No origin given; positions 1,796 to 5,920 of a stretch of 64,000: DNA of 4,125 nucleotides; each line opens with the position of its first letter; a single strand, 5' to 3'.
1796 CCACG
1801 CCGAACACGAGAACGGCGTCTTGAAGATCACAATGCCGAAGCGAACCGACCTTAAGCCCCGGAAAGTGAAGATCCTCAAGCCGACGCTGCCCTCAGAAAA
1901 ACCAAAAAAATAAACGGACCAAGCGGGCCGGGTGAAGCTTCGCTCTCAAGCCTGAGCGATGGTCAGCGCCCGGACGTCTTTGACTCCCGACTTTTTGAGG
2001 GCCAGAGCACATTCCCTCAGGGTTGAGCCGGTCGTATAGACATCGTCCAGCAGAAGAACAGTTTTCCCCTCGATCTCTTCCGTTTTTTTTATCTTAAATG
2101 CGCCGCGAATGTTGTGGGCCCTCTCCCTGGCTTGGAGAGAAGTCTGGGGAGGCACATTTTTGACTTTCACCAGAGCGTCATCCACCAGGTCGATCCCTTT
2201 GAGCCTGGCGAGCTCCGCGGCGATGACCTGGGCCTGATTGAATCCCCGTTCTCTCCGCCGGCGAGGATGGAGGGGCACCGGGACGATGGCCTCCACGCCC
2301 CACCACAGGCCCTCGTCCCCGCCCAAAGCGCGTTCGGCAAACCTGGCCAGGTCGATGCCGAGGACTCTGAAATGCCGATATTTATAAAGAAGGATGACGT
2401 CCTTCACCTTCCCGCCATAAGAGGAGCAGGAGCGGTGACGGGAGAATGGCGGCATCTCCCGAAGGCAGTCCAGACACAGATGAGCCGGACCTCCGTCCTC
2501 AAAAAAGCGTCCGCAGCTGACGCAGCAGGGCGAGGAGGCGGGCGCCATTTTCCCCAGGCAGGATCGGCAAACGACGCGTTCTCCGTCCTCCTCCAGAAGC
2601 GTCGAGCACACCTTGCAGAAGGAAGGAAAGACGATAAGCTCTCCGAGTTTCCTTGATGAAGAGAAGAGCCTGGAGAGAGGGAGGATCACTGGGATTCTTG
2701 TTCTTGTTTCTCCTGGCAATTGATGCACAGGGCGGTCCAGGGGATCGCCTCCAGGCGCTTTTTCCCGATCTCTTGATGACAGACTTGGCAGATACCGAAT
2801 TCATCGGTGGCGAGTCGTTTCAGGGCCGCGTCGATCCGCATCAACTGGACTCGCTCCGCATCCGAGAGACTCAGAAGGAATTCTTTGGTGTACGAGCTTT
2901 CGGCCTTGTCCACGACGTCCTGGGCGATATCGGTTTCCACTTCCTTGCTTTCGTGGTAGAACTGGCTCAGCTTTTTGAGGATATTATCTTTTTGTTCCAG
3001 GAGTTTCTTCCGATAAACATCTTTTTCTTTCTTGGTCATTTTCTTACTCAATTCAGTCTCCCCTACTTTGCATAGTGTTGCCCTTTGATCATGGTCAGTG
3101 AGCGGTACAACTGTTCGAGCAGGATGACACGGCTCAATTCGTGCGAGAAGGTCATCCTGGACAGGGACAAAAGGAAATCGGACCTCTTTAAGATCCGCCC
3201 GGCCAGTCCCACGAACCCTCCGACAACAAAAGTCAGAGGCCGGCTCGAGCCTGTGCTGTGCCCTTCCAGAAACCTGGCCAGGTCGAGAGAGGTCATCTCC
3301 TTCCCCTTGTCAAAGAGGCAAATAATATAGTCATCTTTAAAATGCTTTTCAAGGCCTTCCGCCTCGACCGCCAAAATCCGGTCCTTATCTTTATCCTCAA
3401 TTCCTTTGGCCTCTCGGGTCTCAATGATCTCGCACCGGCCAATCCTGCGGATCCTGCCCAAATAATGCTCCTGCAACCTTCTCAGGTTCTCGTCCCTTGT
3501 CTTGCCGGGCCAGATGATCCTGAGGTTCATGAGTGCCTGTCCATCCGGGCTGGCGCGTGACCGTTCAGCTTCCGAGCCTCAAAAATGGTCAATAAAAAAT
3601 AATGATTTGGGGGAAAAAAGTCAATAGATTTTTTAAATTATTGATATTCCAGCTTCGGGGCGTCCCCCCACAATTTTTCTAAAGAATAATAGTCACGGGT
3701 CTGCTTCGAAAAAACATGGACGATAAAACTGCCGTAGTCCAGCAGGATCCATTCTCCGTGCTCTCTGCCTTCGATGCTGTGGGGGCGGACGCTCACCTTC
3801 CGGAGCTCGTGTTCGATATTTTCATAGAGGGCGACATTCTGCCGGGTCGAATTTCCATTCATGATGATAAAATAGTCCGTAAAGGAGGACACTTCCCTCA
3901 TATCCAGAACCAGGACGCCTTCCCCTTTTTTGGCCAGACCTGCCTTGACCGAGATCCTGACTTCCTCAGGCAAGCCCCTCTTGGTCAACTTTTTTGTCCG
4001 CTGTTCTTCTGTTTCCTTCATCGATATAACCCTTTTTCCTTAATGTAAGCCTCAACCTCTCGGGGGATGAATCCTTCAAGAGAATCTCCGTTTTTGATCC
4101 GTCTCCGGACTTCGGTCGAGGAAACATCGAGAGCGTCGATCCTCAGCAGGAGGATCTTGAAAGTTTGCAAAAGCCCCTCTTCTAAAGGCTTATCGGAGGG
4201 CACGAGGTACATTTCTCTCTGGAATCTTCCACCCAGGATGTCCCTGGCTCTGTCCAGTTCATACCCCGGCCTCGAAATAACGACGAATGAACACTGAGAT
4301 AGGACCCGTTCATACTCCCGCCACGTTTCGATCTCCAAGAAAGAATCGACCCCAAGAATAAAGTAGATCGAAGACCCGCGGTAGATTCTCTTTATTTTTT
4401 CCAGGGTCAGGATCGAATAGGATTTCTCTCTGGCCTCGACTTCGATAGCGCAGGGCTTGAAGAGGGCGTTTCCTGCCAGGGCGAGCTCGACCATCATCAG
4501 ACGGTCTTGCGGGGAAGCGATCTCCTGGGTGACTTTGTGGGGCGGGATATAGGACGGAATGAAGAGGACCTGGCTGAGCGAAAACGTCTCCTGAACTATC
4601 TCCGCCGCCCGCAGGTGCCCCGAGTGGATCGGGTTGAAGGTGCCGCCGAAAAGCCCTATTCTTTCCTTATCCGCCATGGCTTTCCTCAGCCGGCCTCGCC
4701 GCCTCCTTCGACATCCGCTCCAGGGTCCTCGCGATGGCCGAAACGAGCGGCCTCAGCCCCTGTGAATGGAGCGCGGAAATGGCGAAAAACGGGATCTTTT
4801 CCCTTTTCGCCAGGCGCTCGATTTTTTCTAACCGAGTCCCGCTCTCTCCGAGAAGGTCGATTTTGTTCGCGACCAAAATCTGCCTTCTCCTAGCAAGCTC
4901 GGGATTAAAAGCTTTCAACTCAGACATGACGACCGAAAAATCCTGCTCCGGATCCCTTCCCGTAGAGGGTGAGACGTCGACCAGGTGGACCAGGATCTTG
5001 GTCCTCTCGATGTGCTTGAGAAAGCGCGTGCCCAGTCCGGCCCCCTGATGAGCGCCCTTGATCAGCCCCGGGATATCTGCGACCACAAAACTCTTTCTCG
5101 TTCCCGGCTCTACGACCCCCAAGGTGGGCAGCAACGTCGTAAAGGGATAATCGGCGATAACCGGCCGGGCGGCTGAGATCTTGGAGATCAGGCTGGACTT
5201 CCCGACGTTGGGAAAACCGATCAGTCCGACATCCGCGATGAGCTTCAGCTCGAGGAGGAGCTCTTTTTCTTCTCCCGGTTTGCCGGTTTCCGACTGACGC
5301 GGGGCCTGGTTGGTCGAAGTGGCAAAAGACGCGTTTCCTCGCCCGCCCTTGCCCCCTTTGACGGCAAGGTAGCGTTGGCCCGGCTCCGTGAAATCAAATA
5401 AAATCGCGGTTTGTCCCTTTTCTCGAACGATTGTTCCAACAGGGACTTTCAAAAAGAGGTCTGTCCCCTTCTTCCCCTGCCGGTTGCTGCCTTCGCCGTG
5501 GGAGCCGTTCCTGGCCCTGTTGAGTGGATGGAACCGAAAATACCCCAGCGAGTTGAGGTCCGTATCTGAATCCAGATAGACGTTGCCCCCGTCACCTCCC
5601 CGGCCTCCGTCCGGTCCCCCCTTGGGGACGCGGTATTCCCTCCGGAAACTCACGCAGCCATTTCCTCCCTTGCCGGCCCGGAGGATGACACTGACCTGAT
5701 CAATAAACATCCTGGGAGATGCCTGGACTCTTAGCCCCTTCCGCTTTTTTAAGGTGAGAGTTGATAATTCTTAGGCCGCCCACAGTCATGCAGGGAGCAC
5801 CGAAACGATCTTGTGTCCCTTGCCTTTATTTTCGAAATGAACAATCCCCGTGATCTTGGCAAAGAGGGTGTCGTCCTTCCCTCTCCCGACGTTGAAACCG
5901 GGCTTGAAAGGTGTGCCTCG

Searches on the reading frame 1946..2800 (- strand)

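Call 18: search_protein_families(library=pfam, proteins=[window:1946-2800:-], max_evalue=0.001)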
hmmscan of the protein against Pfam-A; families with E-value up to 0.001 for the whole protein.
window:1946-2800:- (284 aa): 2 families
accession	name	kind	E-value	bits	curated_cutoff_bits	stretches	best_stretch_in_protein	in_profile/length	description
PF00156.33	Pribosyltran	-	4.2e-10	39.6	26.3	1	186-282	40-124/158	Phosphoribosyl transferase domain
PF18912.6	DZR_2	-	9.5e-09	35.4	27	1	56-113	4-56/56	Double zinc ribbon domain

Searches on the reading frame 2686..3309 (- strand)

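Call 18: search_protein_families(library=pfam, proteins=[window:2686-3309:-], max_evalue=0.001)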
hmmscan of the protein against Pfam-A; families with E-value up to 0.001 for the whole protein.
window:2686-3309:- (207 aa): 3 families
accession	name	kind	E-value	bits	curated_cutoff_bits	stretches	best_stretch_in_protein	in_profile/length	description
PF01258.23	zf-dskA_traR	-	5.3e-13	49.2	24.9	1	171-204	3-36/36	Prokaryotic dksA/traR C4-type zinc finger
PF21157.2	DksA_N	-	0.00013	22.5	27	1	97-166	3-71/71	DnaK suppressor protein DksA, N-terminal domain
PF21173.2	DksA-like_N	-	0.00058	20.3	27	0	99-166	1-65/65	DnaK suppressor protein-like, N-terminal domain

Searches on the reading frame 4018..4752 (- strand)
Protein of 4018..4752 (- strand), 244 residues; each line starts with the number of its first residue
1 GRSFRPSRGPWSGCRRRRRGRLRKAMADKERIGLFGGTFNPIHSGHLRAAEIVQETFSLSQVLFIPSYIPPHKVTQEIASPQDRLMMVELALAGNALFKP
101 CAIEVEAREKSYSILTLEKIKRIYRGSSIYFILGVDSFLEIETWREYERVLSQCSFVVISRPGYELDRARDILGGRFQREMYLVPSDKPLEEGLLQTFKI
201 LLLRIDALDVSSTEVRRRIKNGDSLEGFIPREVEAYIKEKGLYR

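Call 18: search_protein_families(library=pfam, proteins=[window:4018-4752:-], max_evalue=0.001)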
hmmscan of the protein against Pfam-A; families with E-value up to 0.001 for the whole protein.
window:4018-4752:- (244 aa): 1 family
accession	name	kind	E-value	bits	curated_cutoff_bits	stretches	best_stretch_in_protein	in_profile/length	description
PF01467.32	CTP_transf_like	-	2e-23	83.5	21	1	34-218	1-133/133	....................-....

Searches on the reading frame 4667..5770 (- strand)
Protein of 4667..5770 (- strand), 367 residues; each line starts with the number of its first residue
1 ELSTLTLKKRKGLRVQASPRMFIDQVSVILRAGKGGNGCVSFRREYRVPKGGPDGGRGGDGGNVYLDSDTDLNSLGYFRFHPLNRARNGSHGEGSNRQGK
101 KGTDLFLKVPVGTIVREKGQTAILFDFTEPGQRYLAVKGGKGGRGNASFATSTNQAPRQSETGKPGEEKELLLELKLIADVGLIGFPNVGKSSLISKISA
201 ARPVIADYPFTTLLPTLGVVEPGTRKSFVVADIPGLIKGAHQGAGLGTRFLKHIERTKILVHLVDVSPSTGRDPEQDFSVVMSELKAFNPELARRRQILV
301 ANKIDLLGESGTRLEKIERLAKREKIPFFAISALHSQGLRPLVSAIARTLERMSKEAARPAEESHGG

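Call 18: search_protein_families(library=pfam, proteins=[window:4667-5770:-], max_evalue=0.001)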
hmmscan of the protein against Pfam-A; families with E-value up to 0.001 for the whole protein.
window:4667-5770:- (367 aa): 4 families
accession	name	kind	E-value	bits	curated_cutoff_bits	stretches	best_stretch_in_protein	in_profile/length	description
PF01018.28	GTP1_OBG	-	4.5e-57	192.5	27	1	23-177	1-155/155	GTP1/OBG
PF01926.29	MMR_HSR1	-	5.6e-24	84.9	21.9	1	180-303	1-113/113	50S ribosome-binding GTPase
PF02421.24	FeoB_N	-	7.2e-09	35.8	27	1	181-346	3-156/156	Ferrous iron transport protein B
PF00071.28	Ras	-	2.4e-05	24.4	21.6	1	294-350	104-160/162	Ras family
